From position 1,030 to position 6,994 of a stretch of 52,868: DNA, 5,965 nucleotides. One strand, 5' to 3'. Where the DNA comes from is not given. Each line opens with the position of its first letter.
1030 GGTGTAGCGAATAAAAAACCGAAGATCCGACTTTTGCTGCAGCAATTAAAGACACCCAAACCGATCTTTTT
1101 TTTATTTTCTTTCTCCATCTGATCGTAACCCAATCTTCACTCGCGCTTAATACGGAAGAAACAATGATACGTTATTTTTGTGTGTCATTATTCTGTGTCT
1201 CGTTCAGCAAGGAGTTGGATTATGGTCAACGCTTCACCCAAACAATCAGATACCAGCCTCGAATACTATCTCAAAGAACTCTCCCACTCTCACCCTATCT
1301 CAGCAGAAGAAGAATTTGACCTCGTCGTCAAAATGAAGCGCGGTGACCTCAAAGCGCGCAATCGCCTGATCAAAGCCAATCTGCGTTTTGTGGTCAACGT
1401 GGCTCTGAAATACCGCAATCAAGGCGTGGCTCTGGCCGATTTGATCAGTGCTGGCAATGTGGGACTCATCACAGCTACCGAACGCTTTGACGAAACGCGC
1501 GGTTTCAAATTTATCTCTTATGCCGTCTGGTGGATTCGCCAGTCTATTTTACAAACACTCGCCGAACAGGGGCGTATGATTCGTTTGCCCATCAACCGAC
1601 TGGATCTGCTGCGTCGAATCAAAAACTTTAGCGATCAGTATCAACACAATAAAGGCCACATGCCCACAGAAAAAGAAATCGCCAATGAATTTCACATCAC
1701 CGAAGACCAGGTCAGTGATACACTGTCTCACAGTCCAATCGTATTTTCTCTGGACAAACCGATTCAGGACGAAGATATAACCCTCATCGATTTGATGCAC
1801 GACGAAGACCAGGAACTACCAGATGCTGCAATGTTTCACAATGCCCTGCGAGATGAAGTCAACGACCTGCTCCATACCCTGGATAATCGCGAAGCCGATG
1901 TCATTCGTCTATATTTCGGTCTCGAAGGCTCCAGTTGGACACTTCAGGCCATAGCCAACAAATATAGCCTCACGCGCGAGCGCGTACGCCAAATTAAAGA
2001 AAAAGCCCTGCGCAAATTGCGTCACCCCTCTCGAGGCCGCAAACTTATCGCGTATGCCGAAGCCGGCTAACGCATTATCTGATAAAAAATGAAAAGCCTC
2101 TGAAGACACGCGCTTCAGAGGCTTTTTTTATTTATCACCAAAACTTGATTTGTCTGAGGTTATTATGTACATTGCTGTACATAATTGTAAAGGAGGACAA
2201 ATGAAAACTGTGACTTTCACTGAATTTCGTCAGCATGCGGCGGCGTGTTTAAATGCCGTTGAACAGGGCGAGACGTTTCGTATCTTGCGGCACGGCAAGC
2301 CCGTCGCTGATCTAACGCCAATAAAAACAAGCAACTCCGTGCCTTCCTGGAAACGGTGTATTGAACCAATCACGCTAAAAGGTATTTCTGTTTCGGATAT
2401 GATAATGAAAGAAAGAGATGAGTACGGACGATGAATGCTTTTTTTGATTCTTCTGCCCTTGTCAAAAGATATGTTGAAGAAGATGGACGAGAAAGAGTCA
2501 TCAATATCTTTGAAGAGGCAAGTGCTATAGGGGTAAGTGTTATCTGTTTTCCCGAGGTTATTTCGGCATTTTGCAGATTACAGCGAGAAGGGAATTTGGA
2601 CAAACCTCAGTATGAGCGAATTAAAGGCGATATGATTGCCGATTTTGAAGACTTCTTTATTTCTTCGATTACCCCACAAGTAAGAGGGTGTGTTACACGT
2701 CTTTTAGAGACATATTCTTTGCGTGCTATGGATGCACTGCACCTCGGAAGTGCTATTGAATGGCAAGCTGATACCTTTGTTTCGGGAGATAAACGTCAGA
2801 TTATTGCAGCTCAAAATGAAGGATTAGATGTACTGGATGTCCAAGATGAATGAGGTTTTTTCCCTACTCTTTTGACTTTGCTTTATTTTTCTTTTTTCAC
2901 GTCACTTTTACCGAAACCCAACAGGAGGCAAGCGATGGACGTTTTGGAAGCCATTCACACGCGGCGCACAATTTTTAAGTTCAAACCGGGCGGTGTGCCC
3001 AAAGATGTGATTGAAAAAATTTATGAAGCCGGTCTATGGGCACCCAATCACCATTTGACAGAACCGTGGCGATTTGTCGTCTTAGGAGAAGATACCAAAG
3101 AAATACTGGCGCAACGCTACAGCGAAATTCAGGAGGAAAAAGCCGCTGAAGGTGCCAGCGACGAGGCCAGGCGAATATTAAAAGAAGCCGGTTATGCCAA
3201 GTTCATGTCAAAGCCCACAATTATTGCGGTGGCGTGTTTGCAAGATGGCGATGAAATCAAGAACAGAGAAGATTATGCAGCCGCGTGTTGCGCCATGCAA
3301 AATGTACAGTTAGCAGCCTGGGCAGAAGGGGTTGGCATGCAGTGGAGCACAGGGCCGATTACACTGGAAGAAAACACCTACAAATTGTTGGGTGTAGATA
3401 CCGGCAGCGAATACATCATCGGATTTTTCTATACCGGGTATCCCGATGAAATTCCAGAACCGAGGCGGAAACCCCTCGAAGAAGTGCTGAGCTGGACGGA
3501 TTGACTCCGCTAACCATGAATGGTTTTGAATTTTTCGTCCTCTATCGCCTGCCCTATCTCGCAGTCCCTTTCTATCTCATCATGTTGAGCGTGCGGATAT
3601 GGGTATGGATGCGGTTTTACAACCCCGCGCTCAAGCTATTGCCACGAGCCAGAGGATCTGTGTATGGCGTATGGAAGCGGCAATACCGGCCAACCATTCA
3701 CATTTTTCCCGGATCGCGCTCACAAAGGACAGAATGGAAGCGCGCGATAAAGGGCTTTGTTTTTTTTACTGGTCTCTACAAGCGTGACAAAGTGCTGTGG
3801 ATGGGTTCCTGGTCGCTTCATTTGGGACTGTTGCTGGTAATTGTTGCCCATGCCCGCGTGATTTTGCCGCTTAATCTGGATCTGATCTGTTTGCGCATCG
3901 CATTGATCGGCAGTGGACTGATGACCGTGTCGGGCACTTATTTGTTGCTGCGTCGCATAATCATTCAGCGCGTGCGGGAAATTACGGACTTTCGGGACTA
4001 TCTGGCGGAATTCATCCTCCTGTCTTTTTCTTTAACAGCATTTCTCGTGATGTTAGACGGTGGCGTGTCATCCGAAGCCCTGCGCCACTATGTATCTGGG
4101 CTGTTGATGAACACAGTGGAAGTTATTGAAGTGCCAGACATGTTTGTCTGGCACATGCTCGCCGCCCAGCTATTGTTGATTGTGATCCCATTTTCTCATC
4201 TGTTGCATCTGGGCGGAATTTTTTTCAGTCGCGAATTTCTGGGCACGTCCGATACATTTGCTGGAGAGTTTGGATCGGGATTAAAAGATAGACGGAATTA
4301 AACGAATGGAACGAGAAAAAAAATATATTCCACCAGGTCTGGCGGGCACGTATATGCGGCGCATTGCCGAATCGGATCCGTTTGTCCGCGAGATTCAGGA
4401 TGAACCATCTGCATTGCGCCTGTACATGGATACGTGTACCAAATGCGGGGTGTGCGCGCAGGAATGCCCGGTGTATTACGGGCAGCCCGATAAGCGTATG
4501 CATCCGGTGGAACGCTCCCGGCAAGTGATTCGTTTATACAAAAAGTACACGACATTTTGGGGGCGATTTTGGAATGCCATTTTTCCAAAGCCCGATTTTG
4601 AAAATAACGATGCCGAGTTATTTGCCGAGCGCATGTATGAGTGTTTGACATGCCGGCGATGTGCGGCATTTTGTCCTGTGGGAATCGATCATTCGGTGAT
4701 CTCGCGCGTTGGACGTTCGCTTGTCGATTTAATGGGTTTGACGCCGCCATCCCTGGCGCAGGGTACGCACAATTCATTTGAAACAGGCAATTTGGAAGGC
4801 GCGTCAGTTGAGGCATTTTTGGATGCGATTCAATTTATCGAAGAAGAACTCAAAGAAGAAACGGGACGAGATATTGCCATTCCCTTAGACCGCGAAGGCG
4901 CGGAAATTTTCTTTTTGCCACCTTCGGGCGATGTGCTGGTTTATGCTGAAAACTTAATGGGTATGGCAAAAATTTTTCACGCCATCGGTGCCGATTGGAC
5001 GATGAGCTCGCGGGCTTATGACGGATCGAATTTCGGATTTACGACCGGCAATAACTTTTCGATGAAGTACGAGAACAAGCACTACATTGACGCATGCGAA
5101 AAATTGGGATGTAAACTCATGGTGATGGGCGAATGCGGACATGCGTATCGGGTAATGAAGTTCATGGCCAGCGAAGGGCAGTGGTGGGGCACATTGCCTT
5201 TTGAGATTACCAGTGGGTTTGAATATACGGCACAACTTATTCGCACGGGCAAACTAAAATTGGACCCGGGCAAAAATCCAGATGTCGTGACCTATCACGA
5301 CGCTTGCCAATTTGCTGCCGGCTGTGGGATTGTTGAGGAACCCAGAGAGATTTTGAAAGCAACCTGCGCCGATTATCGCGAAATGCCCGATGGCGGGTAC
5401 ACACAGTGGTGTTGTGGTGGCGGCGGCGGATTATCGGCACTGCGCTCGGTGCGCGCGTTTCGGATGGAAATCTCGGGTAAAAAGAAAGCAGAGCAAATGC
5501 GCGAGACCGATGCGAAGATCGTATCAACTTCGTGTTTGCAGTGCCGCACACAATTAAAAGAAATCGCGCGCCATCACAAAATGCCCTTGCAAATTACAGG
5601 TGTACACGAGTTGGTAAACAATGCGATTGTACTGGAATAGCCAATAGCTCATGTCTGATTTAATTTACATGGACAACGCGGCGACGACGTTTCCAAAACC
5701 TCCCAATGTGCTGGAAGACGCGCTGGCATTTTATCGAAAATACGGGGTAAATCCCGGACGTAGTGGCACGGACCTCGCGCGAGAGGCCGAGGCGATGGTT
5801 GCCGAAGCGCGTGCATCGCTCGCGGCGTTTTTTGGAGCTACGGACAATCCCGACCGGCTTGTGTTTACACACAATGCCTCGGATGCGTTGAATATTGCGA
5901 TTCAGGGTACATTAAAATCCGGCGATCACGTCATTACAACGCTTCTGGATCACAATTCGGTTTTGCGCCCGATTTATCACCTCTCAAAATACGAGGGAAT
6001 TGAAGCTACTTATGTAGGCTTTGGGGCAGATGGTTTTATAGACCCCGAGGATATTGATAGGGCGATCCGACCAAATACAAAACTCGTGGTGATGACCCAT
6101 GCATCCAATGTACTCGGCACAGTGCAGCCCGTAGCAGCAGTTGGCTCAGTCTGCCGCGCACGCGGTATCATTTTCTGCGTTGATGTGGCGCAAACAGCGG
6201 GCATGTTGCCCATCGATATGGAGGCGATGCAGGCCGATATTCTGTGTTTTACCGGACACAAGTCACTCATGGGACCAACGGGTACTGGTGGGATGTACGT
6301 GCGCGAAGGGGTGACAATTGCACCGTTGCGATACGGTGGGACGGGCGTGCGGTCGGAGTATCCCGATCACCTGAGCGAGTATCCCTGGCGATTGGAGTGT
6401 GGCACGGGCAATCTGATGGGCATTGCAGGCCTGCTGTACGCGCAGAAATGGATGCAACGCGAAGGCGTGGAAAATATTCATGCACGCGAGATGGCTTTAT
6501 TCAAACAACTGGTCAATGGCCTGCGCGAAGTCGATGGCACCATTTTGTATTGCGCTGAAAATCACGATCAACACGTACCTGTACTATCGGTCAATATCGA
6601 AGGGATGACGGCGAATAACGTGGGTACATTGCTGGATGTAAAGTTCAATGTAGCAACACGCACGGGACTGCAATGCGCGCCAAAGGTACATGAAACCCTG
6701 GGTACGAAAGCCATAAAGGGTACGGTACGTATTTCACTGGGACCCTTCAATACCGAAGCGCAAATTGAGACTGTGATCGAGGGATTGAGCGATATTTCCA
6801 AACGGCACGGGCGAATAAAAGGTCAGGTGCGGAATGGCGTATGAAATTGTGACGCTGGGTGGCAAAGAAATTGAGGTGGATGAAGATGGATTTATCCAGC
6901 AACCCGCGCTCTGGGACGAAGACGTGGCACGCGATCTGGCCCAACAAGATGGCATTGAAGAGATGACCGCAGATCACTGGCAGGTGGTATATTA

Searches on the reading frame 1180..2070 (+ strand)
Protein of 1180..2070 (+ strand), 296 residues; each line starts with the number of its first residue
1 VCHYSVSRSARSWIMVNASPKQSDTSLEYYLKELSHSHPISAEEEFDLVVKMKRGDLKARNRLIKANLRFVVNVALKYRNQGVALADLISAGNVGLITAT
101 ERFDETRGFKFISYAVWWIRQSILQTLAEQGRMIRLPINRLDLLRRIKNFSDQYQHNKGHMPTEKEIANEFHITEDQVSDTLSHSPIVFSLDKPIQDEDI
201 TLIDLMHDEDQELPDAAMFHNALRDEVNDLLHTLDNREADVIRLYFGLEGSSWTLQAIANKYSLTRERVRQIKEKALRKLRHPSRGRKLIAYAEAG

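Call 37: search_protein_families(library=pfam, proteins=[window:1180-2070:+], max_evalue=0.00001)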
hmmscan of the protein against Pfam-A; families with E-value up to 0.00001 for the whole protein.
window:1180-2070:+ (296 aa): 3 families
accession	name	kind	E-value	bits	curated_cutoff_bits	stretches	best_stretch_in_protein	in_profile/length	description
PF04545.22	Sigma70_r4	-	9.6e-18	63.9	24.1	1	230-282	1-50/50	Sigma-70, region 4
PF04542.20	Sigma70_r2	-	1.2e-17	63.9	24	1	63-132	1-70/71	Sigma-70 region 2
PF04539.22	Sigma70_r3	-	2.2e-13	50.6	25.3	1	143-215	2-75/78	Sigma-70 region 3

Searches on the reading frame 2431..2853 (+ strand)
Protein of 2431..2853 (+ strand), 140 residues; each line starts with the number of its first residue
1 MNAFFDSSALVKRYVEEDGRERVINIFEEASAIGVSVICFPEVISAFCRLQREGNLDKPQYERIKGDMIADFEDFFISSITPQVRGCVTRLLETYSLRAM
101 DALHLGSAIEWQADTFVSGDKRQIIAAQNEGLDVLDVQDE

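Call 37: search_protein_families(library=pfam, proteins=[window:2431-2853:+], max_evalue=0.00001)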
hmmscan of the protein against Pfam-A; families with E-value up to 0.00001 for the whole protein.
window:2431-2853:+ (140 aa): 1 family
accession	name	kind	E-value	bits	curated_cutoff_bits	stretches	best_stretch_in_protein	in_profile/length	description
PF01850.27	PIN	-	5.2e-07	30.7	23.6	1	4-123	2-114/120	PIN domain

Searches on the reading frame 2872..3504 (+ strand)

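Call 37: search_protein_families(library=pfam, proteins=[window:2872-3504:+], max_evalue=0.00001)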
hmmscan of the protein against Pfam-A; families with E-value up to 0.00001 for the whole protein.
window:2872-3504:+ (210 aa): 1 family
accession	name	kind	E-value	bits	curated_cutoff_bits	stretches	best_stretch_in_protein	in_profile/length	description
PF00881.29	Nitroreductase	-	3.3e-27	96.1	23.5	1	28-190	1-167/167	Nitroreductase family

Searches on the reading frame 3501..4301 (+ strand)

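Call 37: search_protein_families(library=pfam, proteins=[window:3501-4301:+], max_evalue=0.00001)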
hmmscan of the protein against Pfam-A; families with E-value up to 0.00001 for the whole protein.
window:3501-4301:+ (266 aa): 1 family
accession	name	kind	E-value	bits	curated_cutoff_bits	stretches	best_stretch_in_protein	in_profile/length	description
PF02665.19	Nitrate_red_gam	-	9.4e-10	38.9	22.9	1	95-237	40-199/217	Nitrate reductase gamma subunit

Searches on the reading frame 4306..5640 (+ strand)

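Call 37: search_protein_families(library=pfam, proteins=[window:4306-5640:+], max_evalue=0.00001)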
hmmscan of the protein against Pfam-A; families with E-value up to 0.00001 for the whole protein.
window:4306-5640:+ (444 aa): 5 families
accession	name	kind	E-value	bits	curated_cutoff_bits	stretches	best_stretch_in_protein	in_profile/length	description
PF13183.11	Fer4_8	-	1e-11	45.6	27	1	41-127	2-68/68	4Fe-4S dicluster domain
PF02754.22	CCG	-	4.5e-10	39.9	20.6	1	328-418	1-85/85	Cysteine-rich domain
PF13534.11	Fer4_17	-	1.2e-08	35.8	22.2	1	44-128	2-61/61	4Fe-4S dicluster domain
PF13237.11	Fer4_10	-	4.6e-08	33.3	25.5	0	42-64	7-29/53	4Fe-4S dicluster domain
PF12838.12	Fer4_7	-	5.8e-08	33.5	27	0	37-56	31-50/52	4Fe-4S dicluster domain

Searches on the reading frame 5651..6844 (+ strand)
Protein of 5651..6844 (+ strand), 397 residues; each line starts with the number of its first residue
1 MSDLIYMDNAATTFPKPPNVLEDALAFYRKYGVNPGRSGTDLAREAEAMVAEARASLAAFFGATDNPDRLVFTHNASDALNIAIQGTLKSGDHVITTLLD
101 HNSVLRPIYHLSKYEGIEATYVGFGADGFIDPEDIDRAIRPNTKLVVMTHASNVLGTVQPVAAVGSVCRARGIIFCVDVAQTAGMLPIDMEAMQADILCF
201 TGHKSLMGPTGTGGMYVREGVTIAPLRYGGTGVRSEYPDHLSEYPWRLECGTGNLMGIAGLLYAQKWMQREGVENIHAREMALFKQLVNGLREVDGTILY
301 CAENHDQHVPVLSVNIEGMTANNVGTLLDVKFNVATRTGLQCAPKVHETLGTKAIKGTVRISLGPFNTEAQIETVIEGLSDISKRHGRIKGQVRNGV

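Call 37: search_protein_families(library=pfam, proteins=[window:5651-6844:+], max_evalue=0.00001)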
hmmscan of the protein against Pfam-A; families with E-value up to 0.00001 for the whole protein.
window:5651-6844:+ (397 aa): 4 families
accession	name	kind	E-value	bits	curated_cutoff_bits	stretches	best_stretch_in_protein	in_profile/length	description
PF00266.25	Aminotran_5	-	5.8e-91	305.7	21.5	1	5-374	1-370/371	Aminotransferase class-V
PF01041.23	DegT_DnrJ_EryC1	-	3.2e-10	40.2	19.8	1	71-218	43-186/360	DegT/DnrJ/EryC1/StrS aminotransferase family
PF01053.26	Cys_Met_Meta_PP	-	1.1e-08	34.5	27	1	78-208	78-202/381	Cys/Met metabolism PLP-dependent enzyme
PF01212.27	Beta_elim_lyase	-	1.5e-07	31.5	27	1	68-241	48-215/288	Beta-eliminating lyase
